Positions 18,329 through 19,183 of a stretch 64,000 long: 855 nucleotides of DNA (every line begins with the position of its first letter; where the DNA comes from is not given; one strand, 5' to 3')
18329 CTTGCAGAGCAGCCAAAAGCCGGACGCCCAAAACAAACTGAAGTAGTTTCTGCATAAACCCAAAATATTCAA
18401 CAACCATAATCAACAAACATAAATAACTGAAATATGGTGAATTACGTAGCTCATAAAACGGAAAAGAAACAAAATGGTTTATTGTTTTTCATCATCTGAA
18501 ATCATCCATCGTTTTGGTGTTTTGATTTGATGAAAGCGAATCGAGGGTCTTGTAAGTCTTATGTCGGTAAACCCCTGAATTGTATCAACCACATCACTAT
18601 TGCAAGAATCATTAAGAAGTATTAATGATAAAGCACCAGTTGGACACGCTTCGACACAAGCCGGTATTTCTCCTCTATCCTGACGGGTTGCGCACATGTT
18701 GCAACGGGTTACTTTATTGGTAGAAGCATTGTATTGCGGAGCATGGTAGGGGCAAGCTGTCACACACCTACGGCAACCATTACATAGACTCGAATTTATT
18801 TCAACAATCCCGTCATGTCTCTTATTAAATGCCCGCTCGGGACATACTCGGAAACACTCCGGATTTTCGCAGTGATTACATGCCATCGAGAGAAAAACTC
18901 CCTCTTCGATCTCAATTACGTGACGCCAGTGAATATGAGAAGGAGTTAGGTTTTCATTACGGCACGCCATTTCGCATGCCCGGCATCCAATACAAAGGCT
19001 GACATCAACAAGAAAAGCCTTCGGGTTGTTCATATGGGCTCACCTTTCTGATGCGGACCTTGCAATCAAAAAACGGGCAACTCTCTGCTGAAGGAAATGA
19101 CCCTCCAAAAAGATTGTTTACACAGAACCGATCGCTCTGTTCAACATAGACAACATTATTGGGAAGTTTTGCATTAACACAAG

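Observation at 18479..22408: Tat-less bis-MGD oxidoreductase plus 4-cluster ferredoxin downstream of a PucR-type regulator: candidate cytoplasmic reductase of unknown substrate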

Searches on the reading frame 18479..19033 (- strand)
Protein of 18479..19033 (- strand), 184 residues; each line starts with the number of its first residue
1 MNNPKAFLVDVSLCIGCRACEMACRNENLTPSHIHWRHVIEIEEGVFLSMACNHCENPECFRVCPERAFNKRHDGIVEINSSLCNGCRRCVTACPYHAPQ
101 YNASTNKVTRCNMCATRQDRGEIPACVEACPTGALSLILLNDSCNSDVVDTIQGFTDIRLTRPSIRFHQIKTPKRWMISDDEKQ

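Call 3: search_protein_families(library=pfam, proteins=[window:18479-19033:-])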
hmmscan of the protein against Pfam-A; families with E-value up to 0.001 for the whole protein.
window:18479-19033:- (184 aa): 12 families
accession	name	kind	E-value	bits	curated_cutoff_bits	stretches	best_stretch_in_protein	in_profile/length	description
PF13247.11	Fer4_11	-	7.4e-27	93.9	26.2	1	46-137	4-97/100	4Fe-4S dicluster domain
PF12837.12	Fer4_6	-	2.4e-16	59.2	25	2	76-99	1-24/24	4Fe-4S binding domain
PF00037.32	Fer4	-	3.6e-15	55.5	21.1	2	77-99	1-23/24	4Fe-4S binding domain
PF12838.12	Fer4_7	-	5.1e-13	49.7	27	2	52-98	2-52/52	4Fe-4S dicluster domain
PF13187.11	Fer4_9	-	1.5e-11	44.6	27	2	14-68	2-51/52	4Fe-4S dicluster domain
PF12797.12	Fer4_2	-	4.6e-10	39.2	24.5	2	76-96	2-22/22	4Fe-4S binding domain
PF13237.11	Fer4_10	-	9.2e-10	38.7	25.5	2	77-131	2-53/53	4Fe-4S dicluster domain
PF13484.11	Fer4_16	-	1.1e-07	32.9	30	0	84-122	2-40/66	4Fe-4S double cluster binding domain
PF12798.12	Fer4_3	-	3.6e-07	30.9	27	0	84-98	1-15/15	4Fe-4S binding domain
PF25160.1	LdpA_Fe-S-bd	-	1e-06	28.8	27.6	1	54-97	4-41/49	LdpA Fe-S cluster-binding domain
PF12800.12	Fer4_4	-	3.3e-06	27.4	24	0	82-96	2-16/17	4Fe-4S binding domain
PF14697.11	Fer4_21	-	1.8e-05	25.2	35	0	52-96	8-53/59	4Fe-4S dicluster domain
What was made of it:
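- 18479..19033 (-): B': DmsB-like ferredoxin subunit (184 aa) with four [4Fe-4S] motifs and no signal peptide. Fer4_11 at 94 bits (call 3).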

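Call 6: search_protein_families(library=ncbifam, proteins=[window:18479-19033:-], max_evalue=0.001)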
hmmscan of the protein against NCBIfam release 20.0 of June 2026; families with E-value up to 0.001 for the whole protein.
window:18479-19033:- (184 aa): 45 families (the best 25 are shown)
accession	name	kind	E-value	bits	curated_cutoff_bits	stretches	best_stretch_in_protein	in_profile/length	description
TIGR02951.1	DMSO_dmsB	equivalog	5.5e-40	137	214.1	1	6-137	3-150/161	DMSO/selenate family reductase complex B subunit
NF045715.1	sulf_resp_HmcB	equivalog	1.8e-31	109.4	420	2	42-136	97-194/307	sulfate respiration complex iron-sulfur protein HmcB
NF011569.0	PRK14993.1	equivalog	1.6e-30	106.3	416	1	5-156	44-203/244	tetrathionate reductase subunit TtrB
NF041715.1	arsenate_red_ArrB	equivalog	2.3e-30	105.9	450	2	8-105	6-110/233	arsenate respiratory reductase iron-sulfur subunit ArrB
NF008134.0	PRK10882.1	equivalog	2.3e-28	99.2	263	2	46-135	107-203/329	hydrogenase 2 operon protein HybA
TIGR03149.1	cyt_nit_nrfC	equivalog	5.7e-28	97.8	377.6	1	7-153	41-196/225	cytochrome c nitrite reductase Fe-S protein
NF045797.1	DsrO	equivalog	7.5e-28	97.5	200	1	46-159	97-220/235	sulfate reduction electron transfer complex DsrMKJOP subunit DsrO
TIGR01582.1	FDH-beta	equivalog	3e-27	95.5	334.7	2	50-137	91-179/283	formate dehydrogenase subunit beta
NF038355.1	FDH3_beta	equivalog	3.6e-26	92.3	240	1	6-115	4-122/180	formate dehydrogenase FDH3 subunit beta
TIGR03478.1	DMSO_red_II_bet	subfamily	9.5e-25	87.2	480.7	1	47-149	126-228/321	DMSO reductase family type II enzyme, iron-sulfur subunit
NF009408.0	PRK12769.1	equivalog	7.1e-20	70.7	1003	1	8-138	6-145/659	formate-dependent uric acid utilization protein AegA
NF042979.1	EthbenzDh_ebdB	equivalog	7.1e-19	67.9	740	1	47-148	148-249/354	ethylbenzene dehydrogenase subunit beta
NF045766.1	PhenlGlyoxDHPadI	equivalog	1.4e-17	63.6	700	1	9-138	9-136/443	NADH-dependent phenylglyoxylate dehydrogenase subunit beta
NF007658.0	PRK10330.1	equivalog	2e-17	63.2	260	1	7-138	5-155/181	electron transport protein HydN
NF041782.1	mnquin_red_QrcC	equivalog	1.1e-16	61.3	400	1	8-103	4-120/239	menaquinone reductase iron-sulfur cluster-binding subunit QrcC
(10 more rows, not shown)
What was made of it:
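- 18479..19033 (-): TIGR02951 scores 137 bits against a cut-off of 214 (call 6).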
